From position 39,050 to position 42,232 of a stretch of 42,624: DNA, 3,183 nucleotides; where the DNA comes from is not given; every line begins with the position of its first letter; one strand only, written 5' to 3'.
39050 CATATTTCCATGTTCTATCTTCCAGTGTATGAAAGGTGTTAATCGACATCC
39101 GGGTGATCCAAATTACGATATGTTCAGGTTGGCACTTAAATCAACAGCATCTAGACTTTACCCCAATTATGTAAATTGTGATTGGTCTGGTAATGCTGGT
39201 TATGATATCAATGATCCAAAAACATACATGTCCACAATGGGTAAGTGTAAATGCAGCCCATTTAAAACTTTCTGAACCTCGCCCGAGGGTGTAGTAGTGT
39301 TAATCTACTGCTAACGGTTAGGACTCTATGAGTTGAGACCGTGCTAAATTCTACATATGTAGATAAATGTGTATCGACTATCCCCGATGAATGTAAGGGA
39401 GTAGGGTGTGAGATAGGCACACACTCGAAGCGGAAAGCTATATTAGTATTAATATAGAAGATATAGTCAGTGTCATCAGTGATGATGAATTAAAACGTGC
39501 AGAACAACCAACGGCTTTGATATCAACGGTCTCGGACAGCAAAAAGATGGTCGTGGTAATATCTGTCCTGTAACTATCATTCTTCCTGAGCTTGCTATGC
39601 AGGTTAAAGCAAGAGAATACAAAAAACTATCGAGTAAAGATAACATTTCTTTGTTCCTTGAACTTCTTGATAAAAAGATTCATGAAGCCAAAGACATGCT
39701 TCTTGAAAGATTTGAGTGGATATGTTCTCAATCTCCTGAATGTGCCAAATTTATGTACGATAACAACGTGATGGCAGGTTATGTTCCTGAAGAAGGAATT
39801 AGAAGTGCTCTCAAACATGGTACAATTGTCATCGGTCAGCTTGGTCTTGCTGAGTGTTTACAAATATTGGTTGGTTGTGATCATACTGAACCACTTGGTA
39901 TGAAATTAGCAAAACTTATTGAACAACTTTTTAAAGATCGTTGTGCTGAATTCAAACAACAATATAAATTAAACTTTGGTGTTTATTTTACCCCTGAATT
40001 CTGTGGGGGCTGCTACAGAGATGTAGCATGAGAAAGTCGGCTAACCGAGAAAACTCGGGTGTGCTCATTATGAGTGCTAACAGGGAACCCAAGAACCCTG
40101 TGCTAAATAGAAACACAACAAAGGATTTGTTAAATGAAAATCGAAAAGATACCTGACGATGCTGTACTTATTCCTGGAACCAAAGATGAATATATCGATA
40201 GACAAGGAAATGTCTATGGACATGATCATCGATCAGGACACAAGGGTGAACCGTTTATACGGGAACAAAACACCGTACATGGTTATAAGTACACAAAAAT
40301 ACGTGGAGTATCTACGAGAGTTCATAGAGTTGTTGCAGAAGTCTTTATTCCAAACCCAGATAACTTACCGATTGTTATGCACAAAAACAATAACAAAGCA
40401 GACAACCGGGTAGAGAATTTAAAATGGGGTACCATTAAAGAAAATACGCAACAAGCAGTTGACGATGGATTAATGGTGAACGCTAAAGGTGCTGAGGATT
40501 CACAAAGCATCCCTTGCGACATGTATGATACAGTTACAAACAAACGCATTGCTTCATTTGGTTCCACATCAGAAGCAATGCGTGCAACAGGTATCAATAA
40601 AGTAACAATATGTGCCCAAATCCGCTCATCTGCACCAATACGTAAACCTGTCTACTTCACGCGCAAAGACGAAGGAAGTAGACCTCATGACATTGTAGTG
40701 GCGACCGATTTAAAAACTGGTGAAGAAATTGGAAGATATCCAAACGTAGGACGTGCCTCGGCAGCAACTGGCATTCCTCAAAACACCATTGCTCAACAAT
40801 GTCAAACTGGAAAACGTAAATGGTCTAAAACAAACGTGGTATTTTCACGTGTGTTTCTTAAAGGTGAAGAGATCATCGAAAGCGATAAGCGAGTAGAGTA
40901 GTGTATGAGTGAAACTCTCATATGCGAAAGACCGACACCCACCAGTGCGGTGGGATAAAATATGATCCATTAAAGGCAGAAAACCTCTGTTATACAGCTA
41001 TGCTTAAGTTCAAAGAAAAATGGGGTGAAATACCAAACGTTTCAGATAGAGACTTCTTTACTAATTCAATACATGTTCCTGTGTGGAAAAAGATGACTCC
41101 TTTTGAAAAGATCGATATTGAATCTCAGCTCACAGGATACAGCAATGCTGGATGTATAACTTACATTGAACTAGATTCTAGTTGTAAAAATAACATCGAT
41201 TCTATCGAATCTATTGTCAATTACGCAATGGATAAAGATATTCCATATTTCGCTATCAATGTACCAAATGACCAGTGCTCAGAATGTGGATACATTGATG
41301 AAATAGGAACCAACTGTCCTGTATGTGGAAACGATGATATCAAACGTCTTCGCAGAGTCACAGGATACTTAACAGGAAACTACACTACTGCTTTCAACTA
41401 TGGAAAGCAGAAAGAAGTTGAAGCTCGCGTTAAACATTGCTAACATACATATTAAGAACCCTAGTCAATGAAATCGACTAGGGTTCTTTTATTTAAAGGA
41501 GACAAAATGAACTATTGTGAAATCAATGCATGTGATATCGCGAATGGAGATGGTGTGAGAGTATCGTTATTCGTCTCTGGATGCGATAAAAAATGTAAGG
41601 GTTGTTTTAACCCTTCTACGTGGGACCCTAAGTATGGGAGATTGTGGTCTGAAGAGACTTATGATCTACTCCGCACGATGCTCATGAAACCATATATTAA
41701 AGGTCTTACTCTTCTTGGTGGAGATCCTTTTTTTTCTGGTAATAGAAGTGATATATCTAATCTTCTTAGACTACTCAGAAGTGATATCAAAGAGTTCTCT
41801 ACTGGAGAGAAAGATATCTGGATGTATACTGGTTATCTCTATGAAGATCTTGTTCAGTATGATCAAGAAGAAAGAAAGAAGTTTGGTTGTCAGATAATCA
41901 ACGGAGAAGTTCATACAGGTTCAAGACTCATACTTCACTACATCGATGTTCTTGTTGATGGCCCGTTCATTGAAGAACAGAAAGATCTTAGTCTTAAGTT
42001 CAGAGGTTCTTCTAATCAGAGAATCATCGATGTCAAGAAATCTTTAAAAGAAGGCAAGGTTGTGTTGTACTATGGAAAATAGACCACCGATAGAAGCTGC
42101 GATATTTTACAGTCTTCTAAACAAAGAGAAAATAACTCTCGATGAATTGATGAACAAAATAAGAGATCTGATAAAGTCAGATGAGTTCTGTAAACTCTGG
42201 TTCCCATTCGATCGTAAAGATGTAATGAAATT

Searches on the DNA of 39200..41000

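Call 60: search_rna_families(source=window, start=39200, end=41000, threshold=evalue, max_evalue=1)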
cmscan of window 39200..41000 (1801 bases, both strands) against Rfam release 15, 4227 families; matches with E-value up to 1: 2.
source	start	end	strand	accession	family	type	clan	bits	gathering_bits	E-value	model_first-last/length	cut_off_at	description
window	39222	39489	+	RF00028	Intron_gpI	Intron;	-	29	50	5.4e-05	1-253/253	no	Group I catalytic intron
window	39930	40027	-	RF01769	greA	Cis-reg; leader;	-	24.7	60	0.099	1-124/124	no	Enterobacteria greA leader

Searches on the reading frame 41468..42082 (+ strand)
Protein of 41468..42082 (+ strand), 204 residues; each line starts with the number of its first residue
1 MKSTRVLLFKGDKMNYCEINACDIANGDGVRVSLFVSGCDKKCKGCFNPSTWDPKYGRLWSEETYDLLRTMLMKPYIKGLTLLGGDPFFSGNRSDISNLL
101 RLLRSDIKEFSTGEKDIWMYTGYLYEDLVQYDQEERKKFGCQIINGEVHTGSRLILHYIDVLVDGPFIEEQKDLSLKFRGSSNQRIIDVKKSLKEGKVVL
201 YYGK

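Call 10: search_protein_families(library=phrogs, proteins=[window:41468-42082:+], max_evalue=0.001)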
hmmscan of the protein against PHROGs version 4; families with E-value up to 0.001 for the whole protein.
window:41468-42082:+ (204 aa): 3 families
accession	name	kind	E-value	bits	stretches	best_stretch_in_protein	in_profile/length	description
phrog_626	-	DNA, RNA and nucleotide metabolism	6.3e-52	176.5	1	14-198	1-162/164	anaerobic ribonucleotide reductase small subunit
phrog_2076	-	moron, auxiliary metabolic gene and host takeover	2.7e-07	31.4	1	27-102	30-108/247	QueE-like radical SAM domain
phrog_20267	-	DNA, RNA and nucleotide metabolism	0.00014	22.6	0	155-186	15-45/61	anaerobic ribonucleoside reductase small subunit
